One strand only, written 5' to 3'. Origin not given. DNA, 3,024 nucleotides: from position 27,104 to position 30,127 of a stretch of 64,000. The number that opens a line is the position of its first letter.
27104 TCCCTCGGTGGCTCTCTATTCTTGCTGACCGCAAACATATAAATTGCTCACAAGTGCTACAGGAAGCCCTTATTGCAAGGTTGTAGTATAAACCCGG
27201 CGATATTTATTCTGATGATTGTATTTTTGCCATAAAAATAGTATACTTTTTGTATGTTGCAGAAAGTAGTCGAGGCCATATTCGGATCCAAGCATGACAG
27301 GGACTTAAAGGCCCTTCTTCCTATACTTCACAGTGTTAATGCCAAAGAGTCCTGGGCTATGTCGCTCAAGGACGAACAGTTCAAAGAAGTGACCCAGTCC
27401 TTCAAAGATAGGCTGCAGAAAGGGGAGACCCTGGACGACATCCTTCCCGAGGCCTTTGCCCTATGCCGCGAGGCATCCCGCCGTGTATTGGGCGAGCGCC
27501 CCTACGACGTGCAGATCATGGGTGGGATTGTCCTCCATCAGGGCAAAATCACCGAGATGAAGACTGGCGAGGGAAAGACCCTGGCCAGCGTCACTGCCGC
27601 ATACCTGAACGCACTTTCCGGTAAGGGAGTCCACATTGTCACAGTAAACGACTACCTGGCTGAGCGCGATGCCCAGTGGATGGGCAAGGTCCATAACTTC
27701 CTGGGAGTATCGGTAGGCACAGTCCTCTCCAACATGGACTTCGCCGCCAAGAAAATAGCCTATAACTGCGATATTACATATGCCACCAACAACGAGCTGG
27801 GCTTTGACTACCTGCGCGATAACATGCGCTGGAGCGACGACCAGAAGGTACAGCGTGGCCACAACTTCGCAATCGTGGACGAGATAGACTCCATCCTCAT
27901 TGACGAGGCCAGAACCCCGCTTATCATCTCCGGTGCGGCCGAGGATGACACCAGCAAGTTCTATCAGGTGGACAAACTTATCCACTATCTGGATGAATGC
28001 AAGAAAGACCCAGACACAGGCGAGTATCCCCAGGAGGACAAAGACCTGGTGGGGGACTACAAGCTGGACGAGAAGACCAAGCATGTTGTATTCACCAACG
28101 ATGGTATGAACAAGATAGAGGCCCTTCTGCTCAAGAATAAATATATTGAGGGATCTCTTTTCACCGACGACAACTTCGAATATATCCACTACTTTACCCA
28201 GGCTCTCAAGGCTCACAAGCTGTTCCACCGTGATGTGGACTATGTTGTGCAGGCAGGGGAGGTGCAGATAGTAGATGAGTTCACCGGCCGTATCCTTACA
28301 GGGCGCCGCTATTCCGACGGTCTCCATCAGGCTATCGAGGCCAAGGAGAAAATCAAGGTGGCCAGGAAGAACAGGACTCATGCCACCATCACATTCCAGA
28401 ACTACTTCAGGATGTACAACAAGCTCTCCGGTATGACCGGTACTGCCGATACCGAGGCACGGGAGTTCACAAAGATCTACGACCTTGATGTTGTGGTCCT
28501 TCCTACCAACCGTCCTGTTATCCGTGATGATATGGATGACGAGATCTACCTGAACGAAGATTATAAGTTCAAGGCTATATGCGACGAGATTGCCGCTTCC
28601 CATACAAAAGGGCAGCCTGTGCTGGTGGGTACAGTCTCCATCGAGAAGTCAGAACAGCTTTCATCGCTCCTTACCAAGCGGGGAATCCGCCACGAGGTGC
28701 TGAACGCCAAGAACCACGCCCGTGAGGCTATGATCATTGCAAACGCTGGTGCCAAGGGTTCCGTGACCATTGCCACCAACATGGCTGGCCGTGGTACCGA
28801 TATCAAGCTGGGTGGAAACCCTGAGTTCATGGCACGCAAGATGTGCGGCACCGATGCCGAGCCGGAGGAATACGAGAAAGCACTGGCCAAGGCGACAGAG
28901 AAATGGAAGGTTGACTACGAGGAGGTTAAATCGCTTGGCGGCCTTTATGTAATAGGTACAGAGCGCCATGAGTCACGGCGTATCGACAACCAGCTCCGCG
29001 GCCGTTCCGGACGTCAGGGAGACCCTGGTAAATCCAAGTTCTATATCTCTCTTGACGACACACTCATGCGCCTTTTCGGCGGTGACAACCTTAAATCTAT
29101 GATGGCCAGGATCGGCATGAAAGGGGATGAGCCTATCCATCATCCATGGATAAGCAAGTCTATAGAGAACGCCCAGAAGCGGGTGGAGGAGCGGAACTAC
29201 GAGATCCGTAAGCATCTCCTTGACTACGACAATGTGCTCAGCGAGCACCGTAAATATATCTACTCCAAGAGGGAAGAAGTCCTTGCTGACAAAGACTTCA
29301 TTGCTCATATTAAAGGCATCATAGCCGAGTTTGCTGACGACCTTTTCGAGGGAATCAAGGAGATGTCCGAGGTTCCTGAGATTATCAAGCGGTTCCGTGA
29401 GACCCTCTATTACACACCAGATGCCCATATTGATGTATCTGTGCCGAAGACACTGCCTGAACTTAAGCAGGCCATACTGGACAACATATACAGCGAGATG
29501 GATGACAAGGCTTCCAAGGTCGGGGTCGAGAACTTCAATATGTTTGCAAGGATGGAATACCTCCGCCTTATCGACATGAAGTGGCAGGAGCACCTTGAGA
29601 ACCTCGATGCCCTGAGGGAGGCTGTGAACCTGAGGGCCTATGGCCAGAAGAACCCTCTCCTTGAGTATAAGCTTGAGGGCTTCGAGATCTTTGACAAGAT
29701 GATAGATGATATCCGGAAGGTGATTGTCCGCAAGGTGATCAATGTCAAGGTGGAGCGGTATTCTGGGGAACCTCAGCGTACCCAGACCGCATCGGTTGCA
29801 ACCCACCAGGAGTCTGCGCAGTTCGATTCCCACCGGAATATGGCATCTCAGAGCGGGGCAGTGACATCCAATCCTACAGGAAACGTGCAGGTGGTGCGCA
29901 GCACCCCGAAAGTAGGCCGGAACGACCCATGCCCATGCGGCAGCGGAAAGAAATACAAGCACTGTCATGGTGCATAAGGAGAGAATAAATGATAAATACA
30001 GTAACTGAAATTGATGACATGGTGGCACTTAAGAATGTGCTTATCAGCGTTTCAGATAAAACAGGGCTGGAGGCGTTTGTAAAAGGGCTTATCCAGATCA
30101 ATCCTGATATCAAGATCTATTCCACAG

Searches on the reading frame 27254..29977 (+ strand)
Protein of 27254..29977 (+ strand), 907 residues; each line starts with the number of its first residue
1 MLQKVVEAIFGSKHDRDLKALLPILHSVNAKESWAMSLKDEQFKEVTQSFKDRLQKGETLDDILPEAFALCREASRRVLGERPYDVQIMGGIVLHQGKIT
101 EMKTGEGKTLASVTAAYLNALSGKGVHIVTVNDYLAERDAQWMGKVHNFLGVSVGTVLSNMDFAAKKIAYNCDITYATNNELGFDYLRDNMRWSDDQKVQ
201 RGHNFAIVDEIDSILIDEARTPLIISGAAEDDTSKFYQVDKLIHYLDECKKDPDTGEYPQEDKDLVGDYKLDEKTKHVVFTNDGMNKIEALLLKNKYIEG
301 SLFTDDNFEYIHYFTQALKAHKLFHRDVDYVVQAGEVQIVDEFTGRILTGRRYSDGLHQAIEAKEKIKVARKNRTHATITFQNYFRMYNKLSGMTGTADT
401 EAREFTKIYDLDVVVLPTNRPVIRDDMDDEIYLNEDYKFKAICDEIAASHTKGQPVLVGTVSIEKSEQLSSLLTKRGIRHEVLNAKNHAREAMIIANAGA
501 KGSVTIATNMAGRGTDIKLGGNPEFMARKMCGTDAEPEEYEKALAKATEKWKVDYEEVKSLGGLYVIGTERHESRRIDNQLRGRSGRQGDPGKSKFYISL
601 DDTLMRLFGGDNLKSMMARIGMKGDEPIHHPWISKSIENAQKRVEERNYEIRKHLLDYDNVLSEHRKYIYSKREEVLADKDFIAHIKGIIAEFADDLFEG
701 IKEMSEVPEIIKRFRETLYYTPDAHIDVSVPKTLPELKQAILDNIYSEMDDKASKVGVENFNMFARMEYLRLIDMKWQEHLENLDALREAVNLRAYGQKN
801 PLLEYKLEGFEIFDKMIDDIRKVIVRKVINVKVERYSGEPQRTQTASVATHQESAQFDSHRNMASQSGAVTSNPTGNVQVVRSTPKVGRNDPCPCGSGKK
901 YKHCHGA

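Call 29: find_encoding_contigs(protein=window:27254-29977:+, flank=10000, max_places=6)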
Protein window:27254-29977:+ (907 aa): 4 contigs read that carry it; 3 places shown.
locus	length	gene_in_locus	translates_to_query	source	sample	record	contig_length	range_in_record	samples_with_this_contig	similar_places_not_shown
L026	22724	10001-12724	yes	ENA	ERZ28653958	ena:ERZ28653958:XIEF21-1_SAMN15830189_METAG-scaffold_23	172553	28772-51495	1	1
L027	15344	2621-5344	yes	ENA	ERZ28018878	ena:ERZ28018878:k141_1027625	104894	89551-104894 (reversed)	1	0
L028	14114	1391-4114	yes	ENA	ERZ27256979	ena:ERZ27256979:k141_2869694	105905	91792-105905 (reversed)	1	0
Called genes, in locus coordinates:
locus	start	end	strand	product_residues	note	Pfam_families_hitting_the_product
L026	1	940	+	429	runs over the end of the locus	PF00155:Aminotran_1_2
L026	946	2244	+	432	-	PF00390:malic, PF03949:Malic_M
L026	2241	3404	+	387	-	-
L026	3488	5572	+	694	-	PF00009:GTP_EFTU, PF22042:EF-G_D2, PF14492:EFG_III, PF03764:EFG_IV, PF00679:EFG_C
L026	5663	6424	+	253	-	PF00142:Fer4_NifH, PF01656:CbiA, PF02374:ArsA_ATPase (faint), PF10609:ParA (weak), PF13614:AAA_31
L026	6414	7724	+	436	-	PF00148:Oxidored_nitro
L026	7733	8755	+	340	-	PF00148:Oxidored_nitro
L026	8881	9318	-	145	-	-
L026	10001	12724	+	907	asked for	PF07517:SecA_DEAD, PF01043:SecA_PP_bind, PF21090:P-loop_SecA, PF07516:SecA_SW, PF02810:SEC-C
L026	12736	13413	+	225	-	PF02142:MGS, PF01808:AICARFT_IMPCHas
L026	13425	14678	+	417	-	PF01808:AICARFT_IMPCHas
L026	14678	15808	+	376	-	-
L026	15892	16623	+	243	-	PF03816:LytR_cpsA_psr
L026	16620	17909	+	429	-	PF00919:UPF0004, PF04055:Radical_SAM, PF01938:TRAM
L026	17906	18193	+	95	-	PF06305:LapA_dom (weak)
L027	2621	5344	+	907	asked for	PF07517:SecA_DEAD, PF01043:SecA_PP_bind, PF21090:P-loop_SecA, PF07516:SecA_SW, PF02810:SEC-C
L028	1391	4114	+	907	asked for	PF07517:SecA_DEAD, PF01043:SecA_PP_bind, PF21090:P-loop_SecA, PF07516:SecA_SW, PF02810:SEC-C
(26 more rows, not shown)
